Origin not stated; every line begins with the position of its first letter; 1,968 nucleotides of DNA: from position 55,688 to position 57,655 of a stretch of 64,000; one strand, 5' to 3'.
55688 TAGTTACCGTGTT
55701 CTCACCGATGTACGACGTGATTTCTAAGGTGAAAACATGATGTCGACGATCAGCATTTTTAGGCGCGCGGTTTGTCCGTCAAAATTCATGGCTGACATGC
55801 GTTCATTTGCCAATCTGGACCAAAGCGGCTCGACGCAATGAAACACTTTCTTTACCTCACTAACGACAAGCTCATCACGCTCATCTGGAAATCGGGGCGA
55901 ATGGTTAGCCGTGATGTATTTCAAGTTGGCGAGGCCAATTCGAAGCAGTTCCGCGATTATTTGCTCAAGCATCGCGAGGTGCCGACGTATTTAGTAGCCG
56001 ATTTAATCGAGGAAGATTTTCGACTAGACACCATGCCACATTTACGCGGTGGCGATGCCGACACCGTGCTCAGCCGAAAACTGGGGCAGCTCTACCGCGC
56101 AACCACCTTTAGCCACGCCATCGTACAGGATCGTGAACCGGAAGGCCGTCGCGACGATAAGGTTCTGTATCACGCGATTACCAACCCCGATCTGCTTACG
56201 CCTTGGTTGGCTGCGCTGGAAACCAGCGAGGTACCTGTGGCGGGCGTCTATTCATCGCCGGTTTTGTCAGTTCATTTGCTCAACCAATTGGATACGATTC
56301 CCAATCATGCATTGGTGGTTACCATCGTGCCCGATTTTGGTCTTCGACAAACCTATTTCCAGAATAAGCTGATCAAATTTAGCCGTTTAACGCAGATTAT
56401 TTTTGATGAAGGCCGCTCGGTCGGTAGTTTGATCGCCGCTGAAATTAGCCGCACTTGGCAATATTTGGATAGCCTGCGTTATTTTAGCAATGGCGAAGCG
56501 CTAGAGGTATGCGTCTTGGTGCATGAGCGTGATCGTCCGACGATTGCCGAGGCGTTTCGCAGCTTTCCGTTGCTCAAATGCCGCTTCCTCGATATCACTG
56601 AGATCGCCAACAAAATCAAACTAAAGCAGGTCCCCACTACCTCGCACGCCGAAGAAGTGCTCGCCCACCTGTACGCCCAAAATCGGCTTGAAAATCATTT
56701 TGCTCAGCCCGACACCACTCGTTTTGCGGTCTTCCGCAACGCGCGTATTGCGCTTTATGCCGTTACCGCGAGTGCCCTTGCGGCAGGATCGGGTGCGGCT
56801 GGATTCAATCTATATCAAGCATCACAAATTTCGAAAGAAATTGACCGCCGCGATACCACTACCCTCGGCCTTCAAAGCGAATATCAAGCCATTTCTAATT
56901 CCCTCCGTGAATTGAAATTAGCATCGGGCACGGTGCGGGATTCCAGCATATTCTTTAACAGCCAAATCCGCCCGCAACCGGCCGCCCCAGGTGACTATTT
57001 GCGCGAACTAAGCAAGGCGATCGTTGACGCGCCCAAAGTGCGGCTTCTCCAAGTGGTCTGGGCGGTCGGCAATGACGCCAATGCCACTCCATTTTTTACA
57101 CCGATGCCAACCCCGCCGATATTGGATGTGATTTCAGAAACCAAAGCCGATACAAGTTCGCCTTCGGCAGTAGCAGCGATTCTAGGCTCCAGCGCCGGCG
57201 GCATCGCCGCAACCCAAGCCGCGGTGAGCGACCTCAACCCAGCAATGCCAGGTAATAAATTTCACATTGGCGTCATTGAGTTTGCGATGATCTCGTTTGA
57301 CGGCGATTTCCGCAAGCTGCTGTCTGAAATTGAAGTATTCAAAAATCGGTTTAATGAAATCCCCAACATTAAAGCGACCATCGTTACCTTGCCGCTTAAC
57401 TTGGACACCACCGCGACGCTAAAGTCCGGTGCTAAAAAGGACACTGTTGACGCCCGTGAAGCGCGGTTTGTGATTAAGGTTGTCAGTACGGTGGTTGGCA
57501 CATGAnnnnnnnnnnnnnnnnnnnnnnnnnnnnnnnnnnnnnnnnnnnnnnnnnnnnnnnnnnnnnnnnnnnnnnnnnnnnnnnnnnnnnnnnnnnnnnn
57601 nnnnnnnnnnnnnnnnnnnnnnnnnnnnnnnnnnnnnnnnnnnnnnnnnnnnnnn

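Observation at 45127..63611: MSHA-like type IV filament / secretion locus bracketed by a PrsR/PrsK-like sigma-54 two-component pair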

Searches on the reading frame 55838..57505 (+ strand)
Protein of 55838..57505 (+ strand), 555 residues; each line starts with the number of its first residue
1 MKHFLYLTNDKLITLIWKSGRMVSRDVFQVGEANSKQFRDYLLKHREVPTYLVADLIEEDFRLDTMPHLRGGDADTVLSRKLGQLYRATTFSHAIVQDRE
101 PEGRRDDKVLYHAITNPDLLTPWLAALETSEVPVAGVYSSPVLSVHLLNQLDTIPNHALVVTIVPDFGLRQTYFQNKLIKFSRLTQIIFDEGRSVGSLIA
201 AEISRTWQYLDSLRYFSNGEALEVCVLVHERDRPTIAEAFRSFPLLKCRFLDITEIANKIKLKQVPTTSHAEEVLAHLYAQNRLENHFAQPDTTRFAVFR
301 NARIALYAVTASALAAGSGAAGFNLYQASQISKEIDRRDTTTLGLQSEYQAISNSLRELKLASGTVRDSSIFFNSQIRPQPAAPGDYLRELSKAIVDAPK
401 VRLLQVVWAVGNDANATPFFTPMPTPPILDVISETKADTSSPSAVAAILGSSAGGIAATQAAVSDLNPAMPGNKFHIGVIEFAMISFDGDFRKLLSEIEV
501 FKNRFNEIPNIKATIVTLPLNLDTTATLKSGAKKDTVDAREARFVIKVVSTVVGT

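Call 3: search_protein_families(library=pfam, proteins=[window:55838-57505:+], max_evalue=0.01)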
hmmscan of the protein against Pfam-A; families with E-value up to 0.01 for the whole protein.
window:55838-57505:+ (555 aa): 0 families

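Call 4: search_protein_families(library=ncbifam, proteins=[window:55838-57505:+], max_evalue=0.01)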
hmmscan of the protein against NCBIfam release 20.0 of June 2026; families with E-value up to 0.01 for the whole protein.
window:55838-57505:+ (555 aa): 0 families

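Call 8: search_protein_families(library=pfam, proteins=[window:55838-57505:+], max_evalue=10)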
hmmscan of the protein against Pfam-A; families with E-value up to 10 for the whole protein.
window:55838-57505:+ (555 aa): 0 families
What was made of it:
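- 55838..57505 (+): 555-aa assembly protein with a cytoplasmic actin-like (PilM/GspL-like) domain, a TM helix, a coiled coil and a periplasmic alpha/beta domain. It is the functional equivalent of MshI/GspL and has no Pfam family. No Pfam or NCBIfam hit (calls 3, 4, 8).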

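Call 9: find_homologous_proteins(query=window:55838-57505:+, max_evalue=0.001)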
Query window:55838-57505:+ (555 aa): 617 proteins with E <= 0.001 among 8000 candidates; the best 120 are listed.
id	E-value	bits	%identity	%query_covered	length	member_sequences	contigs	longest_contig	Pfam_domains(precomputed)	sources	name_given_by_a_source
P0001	0.0e+0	1228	100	100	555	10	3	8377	-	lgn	-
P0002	2.0e-264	896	70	100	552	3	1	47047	-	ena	-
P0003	6.2e-261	884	71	100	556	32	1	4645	-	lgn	-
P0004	3.7e-259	879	70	100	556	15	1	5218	-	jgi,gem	-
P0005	2.4e-252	856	69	100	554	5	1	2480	-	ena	-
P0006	3.9e-209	714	59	99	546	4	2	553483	-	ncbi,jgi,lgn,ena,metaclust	ncbi:MAG TPA: hypothetical protein VF928_11370 [Usitatibacteraceae bacterium]|metaclust:\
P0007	4.0e-209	714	59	100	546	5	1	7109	-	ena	-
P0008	5.4e-208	710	59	99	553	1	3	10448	-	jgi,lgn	jgi:hypothetical protein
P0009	4.0e-207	707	58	99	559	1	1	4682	-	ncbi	-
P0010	1.2e-206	705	57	99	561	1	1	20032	-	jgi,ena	-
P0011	4.1e-205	700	59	99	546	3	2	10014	-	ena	-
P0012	1.0e-202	692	58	99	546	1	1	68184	-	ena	-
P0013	4.5e-201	687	58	99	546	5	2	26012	-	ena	-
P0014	1.5e-199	682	57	99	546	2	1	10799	-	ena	-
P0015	1.7e-199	682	57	99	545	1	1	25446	-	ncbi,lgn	-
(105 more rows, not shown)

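Call 11: find_related_loci(query=A1, collection=genome_contigs, flank=10000)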
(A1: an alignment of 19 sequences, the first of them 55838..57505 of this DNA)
Query A1 (555 aa) in genome_contigs; peptide patterns used: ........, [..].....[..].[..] (x = any residue, [..] = any of these).
459 stretches matched a pattern; 170 encode a relative of the query (tblastn E <= 1e-3); the best 80 are kept; 80 distinct loci.
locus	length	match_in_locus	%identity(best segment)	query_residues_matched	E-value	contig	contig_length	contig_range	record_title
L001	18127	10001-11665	90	1-555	0e+0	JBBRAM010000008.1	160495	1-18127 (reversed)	MAG: Burkholderiales bacterium isolate Co_metawrap_2294 Cmw_2294_k141_28118793_length_160495_cov_70.9965, whole genome s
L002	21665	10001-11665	69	1-555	0e+0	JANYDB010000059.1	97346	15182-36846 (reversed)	MAG: Burkholderiales bacterium isolate 336R_metabinner_38 336R_k141_1809015, whole genome shotgun sequence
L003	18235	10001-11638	71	2-547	0e+0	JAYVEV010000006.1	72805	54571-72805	MAG: Burkholderiales bacterium isolate GL36_UP_metabat_57 GL36_UP_metabat_57_5, whole genome shotgun sequence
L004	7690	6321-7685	71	1-457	0e+0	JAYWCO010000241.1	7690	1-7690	MAG: Burkholderiales bacterium isolate GL94_UP_concoct_54 GL94_UP_concoct_54_240, whole genome shotgun sequence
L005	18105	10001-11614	59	2-549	0e+0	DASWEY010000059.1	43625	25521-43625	MAG TPA_asm: Usitatibacteraceae bacterium isolate SMAG_U2775 k141_532740, whole genome shotgun sequence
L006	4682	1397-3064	58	2-553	0e+0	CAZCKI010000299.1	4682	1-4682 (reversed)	MAG TPA_asm: uncultured Burkholderiales bacterium isolate SRP269290_co5_10 genome assembly, contig: NODE_12139_length_46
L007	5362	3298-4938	53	2-549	0e+0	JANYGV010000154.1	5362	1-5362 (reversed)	MAG: Burkholderiales bacterium isolate 341R_metabinner_85 341R_k141_414686, whole genome shotgun sequence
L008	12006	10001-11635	54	2-549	0e+0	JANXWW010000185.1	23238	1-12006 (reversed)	MAG: Burkholderiales bacterium isolate GL140_2_metabat_296_sub GL140_2_k141_396497, whole genome shotgun sequence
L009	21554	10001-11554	57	2-530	0e+0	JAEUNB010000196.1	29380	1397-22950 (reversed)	MAG: Betaproteobacteria bacterium isolate new MAG-162 k141_1446264, whole genome shotgun sequence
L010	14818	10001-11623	53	2-549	0e+0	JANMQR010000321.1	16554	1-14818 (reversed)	MAG: Burkholderiales bacterium isolate OTE_51_metabat_170 OTE_51_k141_903869, whole genome shotgun sequence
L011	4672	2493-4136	54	2-552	0e+0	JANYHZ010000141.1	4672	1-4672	MAG: Betaproteobacteria bacterium isolate GL140_2_metabinner_132_sub GL140_2_k141_2020967, whole genome shotgun sequence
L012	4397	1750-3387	54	2-552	0e+0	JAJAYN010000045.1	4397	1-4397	MAG: Burkholderiales bacterium isolate CAN_BIN11 c_000000013880, whole genome shotgun sequence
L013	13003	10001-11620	55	2-554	0e+0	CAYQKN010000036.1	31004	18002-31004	MAG TPA_asm: uncultured Burkholderiales bacterium isolate SRP170004_co1_226 genome assembly, contig: NODE_2065_length_31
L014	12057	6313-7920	52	2-549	0e+0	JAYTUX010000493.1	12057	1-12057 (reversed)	MAG: Betaproteobacteria bacterium isolate GFS_5632 GFS_5632_492, whole genome shotgun sequence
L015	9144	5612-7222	54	2-548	0e+0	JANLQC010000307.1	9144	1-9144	MAG: Betaproteobacteria bacterium isolate OTE_38_metabat_25 OTE_38_k141_2742532, whole genome shotgun sequence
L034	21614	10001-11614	50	2-549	1e-172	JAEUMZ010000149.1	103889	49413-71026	MAG: Betaproteobacteria bacterium isolate new MAG-160 k141_4515147, whole genome shotgun sequence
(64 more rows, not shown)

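Call 24: find_encoding_contigs(protein=P0001, flank=10000, max_places=4)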
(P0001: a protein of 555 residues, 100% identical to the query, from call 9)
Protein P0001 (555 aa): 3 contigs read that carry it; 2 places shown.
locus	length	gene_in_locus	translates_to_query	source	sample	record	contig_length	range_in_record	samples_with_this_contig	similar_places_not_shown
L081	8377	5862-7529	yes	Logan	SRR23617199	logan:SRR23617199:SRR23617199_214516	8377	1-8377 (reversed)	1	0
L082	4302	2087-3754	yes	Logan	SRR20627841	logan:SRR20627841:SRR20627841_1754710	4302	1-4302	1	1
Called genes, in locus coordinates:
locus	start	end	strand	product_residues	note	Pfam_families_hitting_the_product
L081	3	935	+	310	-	?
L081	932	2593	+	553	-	PF13428:TPR_14 (faint), PF07719:TPR_2 (faint), PF13176:TPR_7 (faint), PF13181:TPR_8 (faint), PF13424:TPR_12 (faint), PF13432:TPR_16, PF14559:TPR_19 (weak), PF00515:TPR_1 (weak), +1 more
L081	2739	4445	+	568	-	PF05157:MshEN, PF00437:T2SSE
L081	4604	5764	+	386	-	PF00482:T2SSF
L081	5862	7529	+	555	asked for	-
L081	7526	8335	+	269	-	-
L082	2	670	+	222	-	?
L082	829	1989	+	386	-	PF00482:T2SSF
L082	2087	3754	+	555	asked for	-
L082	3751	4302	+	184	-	?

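Call 38: predict_structure(alignment_id=A1)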
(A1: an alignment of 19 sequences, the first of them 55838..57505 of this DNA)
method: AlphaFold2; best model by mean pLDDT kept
length: 555 residues; sequences in the alignment: 19
mean_pLDDT: 66.4   pTM: 0.47
mean pLDDT of the five models: 66.4, 61.8, 60.8, 59.2, 57.4
residues with pLDDT >= 90: 31; 70-90: 268; 50-70: 99; < 50: 157
segments of 3 or more residues with pLDDT < 50: 57-70, 81-115, 317-331, 356-381, 427-471, 523-538
pLDDT, mean of each block of 10 residues (from residue 1): 81 87 86 87 88 61 40 52 44 37 39 52 86 81 80 84 77 80 70 80 83 65 89 88 84 90 86 86 69 75 69 49 44 51 54 50 38 38 67 79 80 75 56 37 30 28 31 75 76 81 86 82 43 43 84 67
secondary structure, 60 per line:
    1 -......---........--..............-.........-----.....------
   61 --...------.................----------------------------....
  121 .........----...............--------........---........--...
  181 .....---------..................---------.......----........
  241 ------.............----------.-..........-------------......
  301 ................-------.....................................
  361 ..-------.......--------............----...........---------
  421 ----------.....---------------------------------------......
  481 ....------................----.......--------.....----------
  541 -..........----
elements in order: E2-7 E11-18 E21-29 H30-34 H36-44 E50-54 H72-88 H117-129 E134-139 H140-148 E157-164 E168-175 E178-185 H195-212 E222-228 H233-240 E247-252 H253-259 H272-281 H295-316 H324-362 H370-376 H385-396 E401-411 E431-435 E475-484 H491-506 E511-517 E526-530 E542-551
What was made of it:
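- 55838..57505 (+): AF2 model with pLDDT 66 (call 38).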

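Call 42: fold_search(model_id=the predicted structure, library=pdb)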
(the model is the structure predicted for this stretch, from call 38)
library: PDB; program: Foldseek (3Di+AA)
matches with E <= 10: 1058; with E <= 0.001: 58
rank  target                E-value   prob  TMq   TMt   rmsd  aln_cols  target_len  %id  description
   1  3hrg                  1.5e-06  1.00  0.26  0.51   9.5       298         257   12  Crystal structure of Bacteroides thetaiotaomicron BT_3980, protein with actin-like ATPase fold and unknown function (NP_ (released 2009-06-23)
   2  5eou_B                2.4e-06  1.00  0.29  0.43  10.4       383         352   10  Pseudomonas aeruginosa PilM:PilN1-12 bound to ATP (released 2016-04-27)
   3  5eoy_B                2.4e-06  1.00  0.28  0.41  10.8       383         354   10  Pseudomonas aeruginosa SeMet-PilM bound to ADP (released 2016-04-27)
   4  5eox_B                7.2e-06  1.00  0.28  0.40  11.3       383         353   10  Pseudomonas aeruginosa PilM bound to ADP (released 2016-04-27)
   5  5eq6_A                8.1e-06  1.00  0.28  0.40  12.2       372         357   11  Pseudomonas aeruginosa PilM bound to AMP-PNP (released 2016-04-27)
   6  5eou_A                1.3e-05  1.00  0.29  0.44   8.7       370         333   10  Pseudomonas aeruginosa PilM:PilN1-12 bound to ATP (released 2016-04-27)
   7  3wt0_D                1.3e-05  1.00  0.26  0.36  12.2       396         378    9  Crystal Structure Analysis of Cell Division Protein (released 2015-04-29)
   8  2h3g                  1.5e-05  1.00  0.22  0.42  11.9       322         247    9  Structure of the Type III Pantothenate Kinase (CoaX) from Bacillus Anthracis (released 2007-03-20)
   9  6pbz_C                1.5e-05  1.00  0.21  0.24  13.8       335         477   11  Crystal structure of Escherichia coli GppA (released 2019-11-20)
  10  2f9w_A                2.8e-05  1.00  0.19  0.35  12.0       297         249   10  Structure of the type III CoaA from Pseudomonas aeruginosa (released 2006-08-22)
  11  3wt0_C                3.1e-05  1.00  0.26  0.36  12.1       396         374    9  Crystal Structure Analysis of Cell Division Protein (released 2015-04-29)
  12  8gty                  3.5e-05  1.00  0.21  0.23  12.4       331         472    9  Crystal structure of exopolyphosphatase (PPX) from Zymomonas mobilis in complex with magnesium ions (released 2023-09-13)
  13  8jgp                  3.5e-05  1.00  0.21  0.23  13.0       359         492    8  Crystal structure of Deinococcus radiodurans exopolyphosphatase complexed with pyrophosphate (released 2024-05-15)
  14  1t6d_B                3.7e-05  1.00  0.21  0.33  12.5       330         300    8  MIRAS phasing of the Aquifex aeolicus Ppx/GppA phosphatase: crystal structure of the type II variant (released 2004-08-03)
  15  5eox_A                4.7e-05  1.00  0.28  0.41  11.1       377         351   10  Pseudomonas aeruginosa PilM bound to ADP (released 2016-04-27)
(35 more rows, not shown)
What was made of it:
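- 55838..57505 (+): Foldseek hits PilM 5eou at E 2.4e-6 (call 42).
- The 555-aa protein has a PilM-like actin fold followed by a TM helix and a periplasmic domain (calls 38, 42).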

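Call 69: search_protein_representatives(alignment_id=A1)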
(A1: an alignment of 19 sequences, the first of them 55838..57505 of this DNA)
Query: 19 sequences, 551 profile positions. Proteins with E-value up to 0.001 (for the whole library): 2180; up to 1e-10: 1538; up to 1e-30: 944. The best 150 are listed.
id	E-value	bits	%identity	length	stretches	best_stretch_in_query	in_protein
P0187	7.1e-243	823.7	-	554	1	2-549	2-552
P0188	5.7e-180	616.1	-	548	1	1-548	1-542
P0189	3.4e-160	550.8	-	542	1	2-548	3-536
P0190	2.1e-144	498.7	-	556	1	1-547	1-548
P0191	5.0e-139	480.9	-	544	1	3-548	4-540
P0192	2.7e-137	475.2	-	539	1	3-547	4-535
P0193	1.5e-136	472.8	-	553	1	2-549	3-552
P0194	6.1e-130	450.9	-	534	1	3-545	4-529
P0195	7.3e-129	447.4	-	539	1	3-547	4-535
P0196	2.8e-128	445.5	-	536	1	1-545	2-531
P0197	5.3e-127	441.2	-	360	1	190-548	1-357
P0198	1.3e-125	436.6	-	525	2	3-436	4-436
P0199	1.1e-120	420.3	-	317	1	236-546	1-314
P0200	1.4e-119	416.8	-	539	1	3-546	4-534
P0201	3.2e-119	415.6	-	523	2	2-290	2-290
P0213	6.1e-97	342.0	-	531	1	3-546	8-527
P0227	2.9e-86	306.8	-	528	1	1-546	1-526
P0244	1.0e-80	288.5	-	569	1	33-548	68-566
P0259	1.1e-77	278.4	-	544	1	1-549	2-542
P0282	1.6e-74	268.0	-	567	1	3-549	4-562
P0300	1.1e-71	258.7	-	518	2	3-420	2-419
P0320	1.6e-69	251.5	-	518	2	3-416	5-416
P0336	4.2e-68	246.8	-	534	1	3-546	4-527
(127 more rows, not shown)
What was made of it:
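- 55838..57505 (+): 2180 representatives at 50% identity match the profile (call 69).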

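Call 70: list_cluster_members(proteins=[P0190, P0200, P0213, P0227, P0244, P0259, P0282, P0300, P0320, P0336])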
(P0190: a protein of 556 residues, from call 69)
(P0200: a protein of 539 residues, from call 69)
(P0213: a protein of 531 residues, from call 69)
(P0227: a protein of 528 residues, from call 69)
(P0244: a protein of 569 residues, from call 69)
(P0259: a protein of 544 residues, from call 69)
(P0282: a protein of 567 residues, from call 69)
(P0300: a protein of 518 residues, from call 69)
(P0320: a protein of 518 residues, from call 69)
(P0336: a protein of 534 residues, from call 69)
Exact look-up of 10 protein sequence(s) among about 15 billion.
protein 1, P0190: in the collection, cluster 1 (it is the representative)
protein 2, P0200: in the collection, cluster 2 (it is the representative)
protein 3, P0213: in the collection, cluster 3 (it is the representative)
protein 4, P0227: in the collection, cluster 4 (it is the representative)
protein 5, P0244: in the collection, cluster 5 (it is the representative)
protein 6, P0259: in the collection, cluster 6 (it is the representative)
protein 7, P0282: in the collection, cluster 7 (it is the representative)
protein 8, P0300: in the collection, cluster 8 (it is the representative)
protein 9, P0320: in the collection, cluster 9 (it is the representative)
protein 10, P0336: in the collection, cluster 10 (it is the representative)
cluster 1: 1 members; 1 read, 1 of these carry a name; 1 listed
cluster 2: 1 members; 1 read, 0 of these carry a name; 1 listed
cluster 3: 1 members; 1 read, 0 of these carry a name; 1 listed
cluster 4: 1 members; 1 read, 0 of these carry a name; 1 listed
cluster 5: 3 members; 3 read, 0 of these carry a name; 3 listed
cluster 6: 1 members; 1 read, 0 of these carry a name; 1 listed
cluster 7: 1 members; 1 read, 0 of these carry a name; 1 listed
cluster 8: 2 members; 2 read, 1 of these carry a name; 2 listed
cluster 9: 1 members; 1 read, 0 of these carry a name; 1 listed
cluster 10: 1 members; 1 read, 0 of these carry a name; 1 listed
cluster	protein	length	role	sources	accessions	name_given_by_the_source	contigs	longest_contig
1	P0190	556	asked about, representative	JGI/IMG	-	hypothetical protein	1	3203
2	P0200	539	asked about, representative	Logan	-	-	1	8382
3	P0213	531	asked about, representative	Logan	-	-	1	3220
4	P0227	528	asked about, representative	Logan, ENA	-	-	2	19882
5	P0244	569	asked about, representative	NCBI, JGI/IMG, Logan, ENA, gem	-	-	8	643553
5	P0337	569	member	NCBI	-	-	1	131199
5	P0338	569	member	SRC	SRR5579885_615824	-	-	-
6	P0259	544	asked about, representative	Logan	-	-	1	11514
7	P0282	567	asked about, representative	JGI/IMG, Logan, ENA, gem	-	-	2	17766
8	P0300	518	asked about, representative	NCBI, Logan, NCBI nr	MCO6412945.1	MAG: hypothetical protein J5I92_09390 [Thiogranum sp.] | hypothetical protein [Thiogranum sp.]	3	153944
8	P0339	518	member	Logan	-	-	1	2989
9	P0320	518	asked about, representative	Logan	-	-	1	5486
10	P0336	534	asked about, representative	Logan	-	-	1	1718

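Call 71: find_homologous_proteins(query=P0300, max_evalue=1e-10)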
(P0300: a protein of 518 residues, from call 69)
Query P0300 (518 aa): 84 proteins with E <= 1e-10 among 8000 candidates.
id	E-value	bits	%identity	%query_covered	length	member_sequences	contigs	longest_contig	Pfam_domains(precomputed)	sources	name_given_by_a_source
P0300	0.0e+0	1144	100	100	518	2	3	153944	-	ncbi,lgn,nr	ncbi:MAG: hypothetical protein J5I92_09390 [Thiogranum sp.]|nr:hypothetical protein [Thiogranum sp.]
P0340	0.0e+0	1121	98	100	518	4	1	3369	-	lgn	-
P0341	5.0e-181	621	56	100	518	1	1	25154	-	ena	-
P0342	1.1e-178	613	55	100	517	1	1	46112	-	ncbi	ncbi:MAG: hypothetical protein ACE5FQ_00170 [Thiogranum sp.]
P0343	1.2e-178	613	55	100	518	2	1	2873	-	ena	-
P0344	5.6e-177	607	55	100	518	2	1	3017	-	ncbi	-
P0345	2.0e-176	606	54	100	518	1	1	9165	-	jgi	-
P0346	2.6e-175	602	54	99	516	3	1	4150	-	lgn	-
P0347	9.4e-174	597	53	100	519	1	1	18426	-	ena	-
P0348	2.8e-172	592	56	100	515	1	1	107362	-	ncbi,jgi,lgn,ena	-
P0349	2.3e-171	589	52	99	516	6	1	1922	-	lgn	-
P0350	4.8e-170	585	52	100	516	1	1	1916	-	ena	-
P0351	2.1e-166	573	51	100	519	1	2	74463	-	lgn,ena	-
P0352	4.4e-165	568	51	99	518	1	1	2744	-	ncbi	-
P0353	9.9e-165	567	50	99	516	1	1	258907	-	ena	-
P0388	7.6e-144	498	46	100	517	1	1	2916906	-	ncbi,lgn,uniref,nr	ncbi:hypothetical protein DFR30_0079 [Thiogranum longum]|uniref:Uncharacterized protein n=1 Tax=Thio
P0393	2.5e-108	381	40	100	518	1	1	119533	-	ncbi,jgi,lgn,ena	-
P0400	5.3e-85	304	36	99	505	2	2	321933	-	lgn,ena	-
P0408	3.3e-51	193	29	99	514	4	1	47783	-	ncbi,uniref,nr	ncbi:hypothetical protein [Massilia sp. MS-15]|uniref:hypothetical protein n=1 Tax=Massilia sp. MS-1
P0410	4.0e-47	179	27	99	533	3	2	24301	-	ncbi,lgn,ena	ncbi:MAG TPA: hypothetical protein VIW27_07955 [Gammaproteobacteria bacterium]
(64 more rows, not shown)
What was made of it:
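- The 555-aa protein has GspL-like architecture, and one UniRef relative is named for a GspL cytoplasmic domain (calls 38, 71).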
